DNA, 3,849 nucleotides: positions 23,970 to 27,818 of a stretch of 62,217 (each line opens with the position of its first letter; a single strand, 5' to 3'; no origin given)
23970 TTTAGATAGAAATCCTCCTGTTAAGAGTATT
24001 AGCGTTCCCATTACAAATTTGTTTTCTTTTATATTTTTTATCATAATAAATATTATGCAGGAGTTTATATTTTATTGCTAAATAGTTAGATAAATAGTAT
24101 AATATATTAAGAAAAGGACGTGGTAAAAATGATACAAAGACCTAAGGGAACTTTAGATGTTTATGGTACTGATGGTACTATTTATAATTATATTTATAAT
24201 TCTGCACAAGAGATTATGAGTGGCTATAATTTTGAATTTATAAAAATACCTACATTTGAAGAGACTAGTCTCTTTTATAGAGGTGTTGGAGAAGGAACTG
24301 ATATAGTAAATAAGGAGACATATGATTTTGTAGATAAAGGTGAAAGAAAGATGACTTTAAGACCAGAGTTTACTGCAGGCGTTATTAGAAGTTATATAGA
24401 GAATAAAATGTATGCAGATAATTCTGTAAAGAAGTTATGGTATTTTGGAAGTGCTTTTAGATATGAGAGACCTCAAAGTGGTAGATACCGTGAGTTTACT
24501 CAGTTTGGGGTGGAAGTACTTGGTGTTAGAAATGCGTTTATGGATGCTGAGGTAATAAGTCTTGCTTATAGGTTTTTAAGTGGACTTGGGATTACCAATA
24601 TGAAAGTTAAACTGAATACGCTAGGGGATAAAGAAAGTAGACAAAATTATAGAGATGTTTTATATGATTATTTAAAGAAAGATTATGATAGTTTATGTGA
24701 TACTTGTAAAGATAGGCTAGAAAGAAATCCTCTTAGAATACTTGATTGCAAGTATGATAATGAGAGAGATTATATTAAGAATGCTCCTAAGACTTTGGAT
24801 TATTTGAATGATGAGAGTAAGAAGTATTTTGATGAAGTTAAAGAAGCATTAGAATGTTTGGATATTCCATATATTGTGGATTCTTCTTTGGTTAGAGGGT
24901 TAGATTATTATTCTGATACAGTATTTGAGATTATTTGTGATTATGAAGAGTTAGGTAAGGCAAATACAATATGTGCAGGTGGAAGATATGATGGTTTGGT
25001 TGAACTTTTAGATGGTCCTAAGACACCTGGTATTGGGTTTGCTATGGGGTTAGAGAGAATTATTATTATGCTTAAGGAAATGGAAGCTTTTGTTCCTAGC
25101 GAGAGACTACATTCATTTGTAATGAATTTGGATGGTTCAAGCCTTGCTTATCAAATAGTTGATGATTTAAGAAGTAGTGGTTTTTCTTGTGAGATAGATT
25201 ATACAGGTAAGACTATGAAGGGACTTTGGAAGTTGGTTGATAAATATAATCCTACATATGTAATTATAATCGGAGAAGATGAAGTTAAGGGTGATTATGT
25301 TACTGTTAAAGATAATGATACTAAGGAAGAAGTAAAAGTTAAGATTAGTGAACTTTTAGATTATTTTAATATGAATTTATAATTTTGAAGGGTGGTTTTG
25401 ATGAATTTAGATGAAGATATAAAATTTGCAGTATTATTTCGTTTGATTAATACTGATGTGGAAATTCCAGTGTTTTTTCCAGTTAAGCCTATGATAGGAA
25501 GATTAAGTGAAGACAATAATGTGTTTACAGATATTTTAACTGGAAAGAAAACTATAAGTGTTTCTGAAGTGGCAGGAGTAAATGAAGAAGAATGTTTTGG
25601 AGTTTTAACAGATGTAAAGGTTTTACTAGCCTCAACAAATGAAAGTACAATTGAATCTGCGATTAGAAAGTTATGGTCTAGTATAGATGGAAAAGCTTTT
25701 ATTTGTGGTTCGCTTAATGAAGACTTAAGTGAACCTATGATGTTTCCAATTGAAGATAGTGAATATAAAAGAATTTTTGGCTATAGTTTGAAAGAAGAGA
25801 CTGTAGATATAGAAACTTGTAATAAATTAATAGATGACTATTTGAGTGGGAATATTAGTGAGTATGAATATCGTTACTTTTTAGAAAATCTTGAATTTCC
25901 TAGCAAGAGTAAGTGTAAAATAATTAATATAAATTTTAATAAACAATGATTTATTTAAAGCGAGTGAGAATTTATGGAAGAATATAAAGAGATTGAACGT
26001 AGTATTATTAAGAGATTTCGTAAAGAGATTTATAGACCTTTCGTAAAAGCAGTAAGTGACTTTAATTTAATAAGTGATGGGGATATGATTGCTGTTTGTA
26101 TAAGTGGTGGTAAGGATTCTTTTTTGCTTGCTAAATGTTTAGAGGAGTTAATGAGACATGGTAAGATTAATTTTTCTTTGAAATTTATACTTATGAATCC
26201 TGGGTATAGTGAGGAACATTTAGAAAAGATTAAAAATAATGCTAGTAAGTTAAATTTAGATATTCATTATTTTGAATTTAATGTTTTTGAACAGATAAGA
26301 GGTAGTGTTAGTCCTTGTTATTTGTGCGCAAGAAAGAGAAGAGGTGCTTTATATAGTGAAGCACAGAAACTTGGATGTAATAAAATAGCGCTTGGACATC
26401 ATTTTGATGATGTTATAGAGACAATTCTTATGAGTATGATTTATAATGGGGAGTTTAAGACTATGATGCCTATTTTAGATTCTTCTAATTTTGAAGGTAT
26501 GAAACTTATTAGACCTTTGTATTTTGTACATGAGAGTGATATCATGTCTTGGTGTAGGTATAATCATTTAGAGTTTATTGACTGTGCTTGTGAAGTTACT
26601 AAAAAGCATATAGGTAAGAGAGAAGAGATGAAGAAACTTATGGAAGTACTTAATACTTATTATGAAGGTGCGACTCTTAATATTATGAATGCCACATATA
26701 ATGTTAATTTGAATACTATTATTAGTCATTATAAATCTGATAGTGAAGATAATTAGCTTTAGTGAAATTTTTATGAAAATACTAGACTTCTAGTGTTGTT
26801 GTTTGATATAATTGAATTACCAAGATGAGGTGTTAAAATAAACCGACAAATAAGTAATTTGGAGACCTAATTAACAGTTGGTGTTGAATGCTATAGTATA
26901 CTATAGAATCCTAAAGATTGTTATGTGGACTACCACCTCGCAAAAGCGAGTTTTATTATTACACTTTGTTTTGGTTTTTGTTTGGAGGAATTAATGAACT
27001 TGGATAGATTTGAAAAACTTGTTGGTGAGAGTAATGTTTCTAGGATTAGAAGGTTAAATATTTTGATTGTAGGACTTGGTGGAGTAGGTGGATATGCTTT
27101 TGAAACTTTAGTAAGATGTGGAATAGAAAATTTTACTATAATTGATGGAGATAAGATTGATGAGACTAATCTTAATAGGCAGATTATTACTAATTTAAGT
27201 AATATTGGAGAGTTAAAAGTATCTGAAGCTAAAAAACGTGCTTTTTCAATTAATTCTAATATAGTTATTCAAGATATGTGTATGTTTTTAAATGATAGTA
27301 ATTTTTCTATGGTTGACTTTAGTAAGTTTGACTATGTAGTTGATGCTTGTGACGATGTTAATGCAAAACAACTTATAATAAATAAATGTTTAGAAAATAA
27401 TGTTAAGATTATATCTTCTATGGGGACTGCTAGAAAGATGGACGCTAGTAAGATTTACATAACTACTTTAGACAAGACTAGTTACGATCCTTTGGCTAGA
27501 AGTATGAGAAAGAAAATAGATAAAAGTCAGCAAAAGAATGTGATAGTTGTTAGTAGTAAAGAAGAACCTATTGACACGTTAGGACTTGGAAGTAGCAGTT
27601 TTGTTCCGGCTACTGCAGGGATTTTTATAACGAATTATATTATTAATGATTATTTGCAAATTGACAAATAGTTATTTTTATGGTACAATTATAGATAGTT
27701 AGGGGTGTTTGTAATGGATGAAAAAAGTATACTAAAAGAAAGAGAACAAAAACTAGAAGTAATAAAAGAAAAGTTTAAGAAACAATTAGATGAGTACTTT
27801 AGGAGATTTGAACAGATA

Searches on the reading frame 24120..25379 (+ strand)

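Call 63: search_protein_families(library=pfam, proteins=[window:24120-25379:+], max_evalue=0.00001)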
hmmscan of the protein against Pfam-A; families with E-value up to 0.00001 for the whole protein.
window:24120-25379:+ (420 aa): 3 families
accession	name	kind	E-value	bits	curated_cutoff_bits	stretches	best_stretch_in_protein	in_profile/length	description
PF13393.11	tRNA-synt_His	-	1.3e-40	140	25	1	26-314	17-308/308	Histidyl-tRNA synthetase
PF00587.30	tRNA-synt_2b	-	3e-13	50.7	29.3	1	68-319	1-176/179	tRNA synthetase class II core domain (G, H, P, S and T)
PF03129.25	HGTP_anticodon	-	1e-11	45.2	21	1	341-416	16-91/94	Anticodon binding domain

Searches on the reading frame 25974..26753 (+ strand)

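Call 63: search_protein_families(library=pfam, proteins=[window:25974-26753:+], max_evalue=0.00001)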
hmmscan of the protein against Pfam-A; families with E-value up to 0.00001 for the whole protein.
window:25974-26753:+ (260 aa): 1 family
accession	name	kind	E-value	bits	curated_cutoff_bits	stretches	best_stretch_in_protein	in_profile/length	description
PF01171.26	ATP_bind_3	-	2.1e-20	73.7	27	1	39-202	2-164/182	PP-loop family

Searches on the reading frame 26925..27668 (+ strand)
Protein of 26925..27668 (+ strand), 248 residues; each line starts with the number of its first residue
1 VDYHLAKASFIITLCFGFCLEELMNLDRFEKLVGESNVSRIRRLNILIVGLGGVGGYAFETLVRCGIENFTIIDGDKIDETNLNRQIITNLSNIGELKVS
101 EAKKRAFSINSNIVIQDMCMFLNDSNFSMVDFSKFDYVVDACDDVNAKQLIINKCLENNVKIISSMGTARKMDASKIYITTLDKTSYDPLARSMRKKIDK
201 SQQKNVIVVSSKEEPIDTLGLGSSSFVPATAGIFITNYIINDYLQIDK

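Call 63: search_protein_families(library=pfam, proteins=[window:26925-27668:+], max_evalue=0.00001)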
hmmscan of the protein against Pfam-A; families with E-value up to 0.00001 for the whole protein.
window:26925-27668:+ (248 aa): 1 family
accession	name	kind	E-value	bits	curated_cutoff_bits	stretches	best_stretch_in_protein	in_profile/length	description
PF00899.27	ThiF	-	3.2e-36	125.1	28.1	1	32-178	9-154/238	ThiF family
